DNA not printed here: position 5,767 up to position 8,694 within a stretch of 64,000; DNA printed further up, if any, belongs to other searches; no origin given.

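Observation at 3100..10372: Two full-length DUF262/DUF1524 paralogs bracket the helicase-nuclease in one operon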

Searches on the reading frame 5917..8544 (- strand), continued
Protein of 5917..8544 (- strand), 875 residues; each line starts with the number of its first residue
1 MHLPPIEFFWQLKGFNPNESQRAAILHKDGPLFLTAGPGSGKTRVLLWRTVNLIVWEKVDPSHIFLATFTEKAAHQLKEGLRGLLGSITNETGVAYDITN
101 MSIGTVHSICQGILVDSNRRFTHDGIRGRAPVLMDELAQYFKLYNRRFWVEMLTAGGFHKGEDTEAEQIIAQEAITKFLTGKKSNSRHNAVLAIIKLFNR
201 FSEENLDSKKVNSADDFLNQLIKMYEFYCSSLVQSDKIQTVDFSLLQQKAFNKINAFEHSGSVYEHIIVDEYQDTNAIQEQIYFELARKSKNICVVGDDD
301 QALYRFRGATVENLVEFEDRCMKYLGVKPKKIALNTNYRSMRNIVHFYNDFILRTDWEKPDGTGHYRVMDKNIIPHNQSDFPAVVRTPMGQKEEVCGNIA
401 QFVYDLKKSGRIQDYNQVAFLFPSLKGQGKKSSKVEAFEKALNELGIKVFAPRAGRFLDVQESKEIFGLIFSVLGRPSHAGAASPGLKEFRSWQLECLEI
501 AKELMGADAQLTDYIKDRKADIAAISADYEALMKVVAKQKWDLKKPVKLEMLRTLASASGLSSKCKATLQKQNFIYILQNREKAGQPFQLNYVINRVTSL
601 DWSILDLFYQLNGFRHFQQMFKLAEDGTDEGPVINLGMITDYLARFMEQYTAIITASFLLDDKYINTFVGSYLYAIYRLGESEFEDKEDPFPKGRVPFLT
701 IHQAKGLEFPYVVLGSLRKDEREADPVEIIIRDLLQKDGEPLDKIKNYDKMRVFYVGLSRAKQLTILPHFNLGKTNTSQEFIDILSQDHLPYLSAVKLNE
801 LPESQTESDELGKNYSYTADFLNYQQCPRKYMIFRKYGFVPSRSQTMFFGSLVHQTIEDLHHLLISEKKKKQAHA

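Call 20: find_encoding_contigs(protein=P0122, flank=10000, max_places=4)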
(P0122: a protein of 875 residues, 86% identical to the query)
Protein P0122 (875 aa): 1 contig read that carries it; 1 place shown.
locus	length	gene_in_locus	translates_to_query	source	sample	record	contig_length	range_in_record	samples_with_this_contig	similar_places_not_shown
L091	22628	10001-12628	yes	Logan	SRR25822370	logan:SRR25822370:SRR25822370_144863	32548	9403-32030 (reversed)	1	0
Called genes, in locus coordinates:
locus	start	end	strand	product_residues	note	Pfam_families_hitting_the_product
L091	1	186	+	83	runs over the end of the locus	PF13560:HTH_31, PF12844:HTH_19, PF01381:HTH_3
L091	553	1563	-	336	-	PF13385:Laminin_G_3, PF18962:Por_Secre_tail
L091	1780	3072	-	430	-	PF13657:Couple_hipA, PF07804:HipA_C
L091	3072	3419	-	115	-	PF01381:HTH_3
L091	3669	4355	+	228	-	-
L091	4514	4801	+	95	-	PF12728:HTH_17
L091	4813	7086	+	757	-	PF08800:BT4734-like_N, PF13148:DUF3987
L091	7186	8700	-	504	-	PF00112:Peptidase_C1 (weak), PF03051:Peptidase_C1_2 (weak), PF09603:Fib_succ_major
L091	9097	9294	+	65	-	-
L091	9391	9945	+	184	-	-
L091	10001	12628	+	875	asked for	PF00580:UvrD-helicase, PF13245:AAA_19, PF13361:UvrD_C, PF13538:UvrD_C_2 (faint)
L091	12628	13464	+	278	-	PF12705:PDDEXK_1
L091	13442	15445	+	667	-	PF03235:GmrSD_N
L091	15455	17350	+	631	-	PF01555:N6_N4_Mtase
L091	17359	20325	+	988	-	PF04851:ResIII, PF00270:DEAD, PF19778:RE_endonuc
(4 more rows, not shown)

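Call 23: find_encoding_contigs(protein=P0134, flank=9000, max_places=3)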
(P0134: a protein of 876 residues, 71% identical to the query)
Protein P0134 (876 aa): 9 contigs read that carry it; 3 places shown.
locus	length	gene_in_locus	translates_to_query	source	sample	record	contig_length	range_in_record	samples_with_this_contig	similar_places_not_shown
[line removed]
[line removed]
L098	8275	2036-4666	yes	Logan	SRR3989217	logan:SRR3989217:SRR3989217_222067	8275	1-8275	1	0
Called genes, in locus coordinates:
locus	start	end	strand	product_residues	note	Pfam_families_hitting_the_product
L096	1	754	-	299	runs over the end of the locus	PF01467:CTP_transf_like (faint), PF06574:FAD_syn, PF01687:Flavokinase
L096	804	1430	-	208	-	PF00702:Hydrolase, PF13419:HAD_2, PF12689:Acid_PPase (weak)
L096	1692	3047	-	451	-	PF00890:FAD_binding_2 (faint), PF01134:GIDA (faint), PF03486:HI0933_like (weak), PF07992:Pyr_redox_2, PF12831:FAD_oxidored (weak), PF13738:Pyr_redox_3, PF00070:Pyr_redox, PF02852:Pyr_redox_dim, +2 more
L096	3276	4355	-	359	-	PF01116:F_bP_aldolase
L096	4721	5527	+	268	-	-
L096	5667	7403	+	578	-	-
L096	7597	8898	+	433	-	-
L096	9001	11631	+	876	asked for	PF00580:UvrD-helicase, PF13245:AAA_19, PF13361:UvrD_C, PF13538:UvrD_C_2 (faint)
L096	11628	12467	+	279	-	PF12705:PDDEXK_1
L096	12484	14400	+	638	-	PF01555:N6_N4_Mtase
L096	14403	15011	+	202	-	PF26468:GIY_YIG_3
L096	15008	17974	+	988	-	PF04851:ResIII, PF00270:DEAD, PF19778:RE_endonuc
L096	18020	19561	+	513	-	PF01966:HD (weak), PF13286:HD_assoc (weak)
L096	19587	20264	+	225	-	-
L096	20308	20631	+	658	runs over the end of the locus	PF05970:PIF1, PF13245:AAA_19, PF13604:AAA_30, PF01443:Viral_helicase1 (faint), PF02689:Herpes_Helicase (weak)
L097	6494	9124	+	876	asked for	PF00580:UvrD-helicase, PF13245:AAA_19, PF13361:UvrD_C, PF13538:UvrD_C_2 (faint)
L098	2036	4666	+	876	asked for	PF00580:UvrD-helicase, PF13245:AAA_19, PF13361:UvrD_C, PF13538:UvrD_C_2 (faint)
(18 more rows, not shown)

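Call 24: find_encoding_contigs(protein=P0179, flank=9000, max_places=3)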
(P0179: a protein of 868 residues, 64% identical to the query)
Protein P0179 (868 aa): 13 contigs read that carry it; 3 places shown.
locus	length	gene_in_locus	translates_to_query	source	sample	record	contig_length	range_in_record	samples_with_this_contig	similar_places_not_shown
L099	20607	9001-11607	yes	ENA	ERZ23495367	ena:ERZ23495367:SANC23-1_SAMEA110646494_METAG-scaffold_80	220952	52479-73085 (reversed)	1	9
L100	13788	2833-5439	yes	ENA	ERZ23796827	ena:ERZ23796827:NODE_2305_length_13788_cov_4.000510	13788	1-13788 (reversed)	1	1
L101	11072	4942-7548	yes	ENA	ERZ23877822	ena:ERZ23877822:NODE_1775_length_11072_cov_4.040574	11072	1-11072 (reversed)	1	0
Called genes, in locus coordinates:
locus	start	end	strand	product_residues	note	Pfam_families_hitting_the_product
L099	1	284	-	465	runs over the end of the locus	-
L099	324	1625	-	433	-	PF13102:Phage_int_SAM_5, PF00589:Phage_integrase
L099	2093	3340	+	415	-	PF17293:Arm-DNA-bind_5, PF13102:Phage_int_SAM_5, PF00589:Phage_integrase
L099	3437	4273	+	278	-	PF09357:RteC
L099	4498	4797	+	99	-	PF12728:HTH_17 (weak)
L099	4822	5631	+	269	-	-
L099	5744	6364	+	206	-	-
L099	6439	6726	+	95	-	PF13560:HTH_31 (weak), PF12844:HTH_19 (weak)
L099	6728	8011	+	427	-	PF07804:HipA_C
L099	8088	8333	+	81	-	PF12844:HTH_19 (weak), PF01381:HTH_3 (weak)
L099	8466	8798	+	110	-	-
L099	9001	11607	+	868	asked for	PF00580:UvrD-helicase, PF13245:AAA_19, PF13361:UvrD_C, PF13538:UvrD_C_2 (faint)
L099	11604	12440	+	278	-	PF12705:PDDEXK_1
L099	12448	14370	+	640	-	PF01555:N6_N4_Mtase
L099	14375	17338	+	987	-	PF04851:ResIII, PF00270:DEAD, PF19778:RE_endonuc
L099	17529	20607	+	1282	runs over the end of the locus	-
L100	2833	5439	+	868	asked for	PF00580:UvrD-helicase, PF13245:AAA_19, PF13361:UvrD_C, PF13538:UvrD_C_2 (faint)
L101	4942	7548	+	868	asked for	PF00580:UvrD-helicase, PF13245:AAA_19, PF13361:UvrD_C, PF13538:UvrD_C_2 (faint)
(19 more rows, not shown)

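Call 25: find_encoding_contigs(protein=P0195, flank=9000, max_places=3)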
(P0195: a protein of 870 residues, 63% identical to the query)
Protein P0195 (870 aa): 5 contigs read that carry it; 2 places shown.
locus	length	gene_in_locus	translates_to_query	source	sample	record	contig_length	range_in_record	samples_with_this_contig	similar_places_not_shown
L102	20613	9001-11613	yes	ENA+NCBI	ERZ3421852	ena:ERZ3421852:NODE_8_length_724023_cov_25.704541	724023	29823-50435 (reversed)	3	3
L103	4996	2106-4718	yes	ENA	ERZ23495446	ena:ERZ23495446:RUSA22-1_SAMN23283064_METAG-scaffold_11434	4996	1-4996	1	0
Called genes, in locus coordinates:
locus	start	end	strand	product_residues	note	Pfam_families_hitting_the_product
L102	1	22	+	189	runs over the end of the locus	PF13521:AAA_28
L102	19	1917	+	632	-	PF00270:DEAD, PF00271:Helicase_C, PF16124:RecQ_Zn_bind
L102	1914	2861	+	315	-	PF00551:Formyl_trans_N, PF02911:Formyl_trans_C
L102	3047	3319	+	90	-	PF00216:Bac_DNA_binding, PF18291:HU-HIG (weak)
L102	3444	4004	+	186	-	PF02622:DUF179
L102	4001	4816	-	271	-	PF01063:Aminotran_4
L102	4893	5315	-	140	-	PF19569:START_2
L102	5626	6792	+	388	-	PF00589:Phage_integrase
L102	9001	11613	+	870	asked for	PF00580:UvrD-helicase, PF13245:AAA_19, PF13361:UvrD_C, PF13538:UvrD_C_2 (faint)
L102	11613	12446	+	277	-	PF12705:PDDEXK_1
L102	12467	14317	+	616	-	PF01555:N6_N4_Mtase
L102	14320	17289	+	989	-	PF00270:DEAD, PF04851:ResIII, PF19778:RE_endonuc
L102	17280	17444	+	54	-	-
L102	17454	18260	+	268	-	-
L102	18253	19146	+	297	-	PF04219:DUF413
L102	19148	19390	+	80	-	-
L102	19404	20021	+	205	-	PF13532:2OG-FeII_Oxy_2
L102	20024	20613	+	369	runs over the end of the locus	PF09848:SLFN-g3_helicase (weak), PF13087:AAA_12 (faint), PF13361:UvrD_C (faint)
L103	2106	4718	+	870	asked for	PF00580:UvrD-helicase, PF13245:AAA_19, PF13361:UvrD_C, PF13538:UvrD_C_2 (faint)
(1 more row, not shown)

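Call 26: find_encoding_contigs(protein=P0229, flank=9000, max_places=2)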
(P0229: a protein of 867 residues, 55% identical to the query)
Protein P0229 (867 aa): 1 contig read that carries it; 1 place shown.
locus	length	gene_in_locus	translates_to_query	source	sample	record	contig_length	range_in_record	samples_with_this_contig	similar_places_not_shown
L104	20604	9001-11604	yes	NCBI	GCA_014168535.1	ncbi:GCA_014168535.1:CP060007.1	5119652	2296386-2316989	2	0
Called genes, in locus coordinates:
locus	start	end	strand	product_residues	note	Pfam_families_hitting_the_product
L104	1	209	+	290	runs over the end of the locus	PF13102:Phage_int_SAM_5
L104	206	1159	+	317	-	-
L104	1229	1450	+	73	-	PF12728:HTH_17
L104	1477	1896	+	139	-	-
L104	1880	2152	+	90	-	-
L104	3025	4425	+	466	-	PF02646:RmuC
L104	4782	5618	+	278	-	PF02086:MethyltransfD12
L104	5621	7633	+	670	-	PF01935:DUF87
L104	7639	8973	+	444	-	-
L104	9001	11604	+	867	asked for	PF00580:UvrD-helicase, PF13245:AAA_19, PF13361:UvrD_C, PF13538:UvrD_C_2 (faint)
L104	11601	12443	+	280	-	PF12705:PDDEXK_1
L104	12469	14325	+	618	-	PF01555:N6_N4_Mtase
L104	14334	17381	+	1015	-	PF04851:ResIII, PF00270:DEAD, PF19778:RE_endonuc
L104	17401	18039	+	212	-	-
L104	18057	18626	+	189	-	-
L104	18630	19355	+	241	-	-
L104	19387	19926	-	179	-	PF07799:DUF1643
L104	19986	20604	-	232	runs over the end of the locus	-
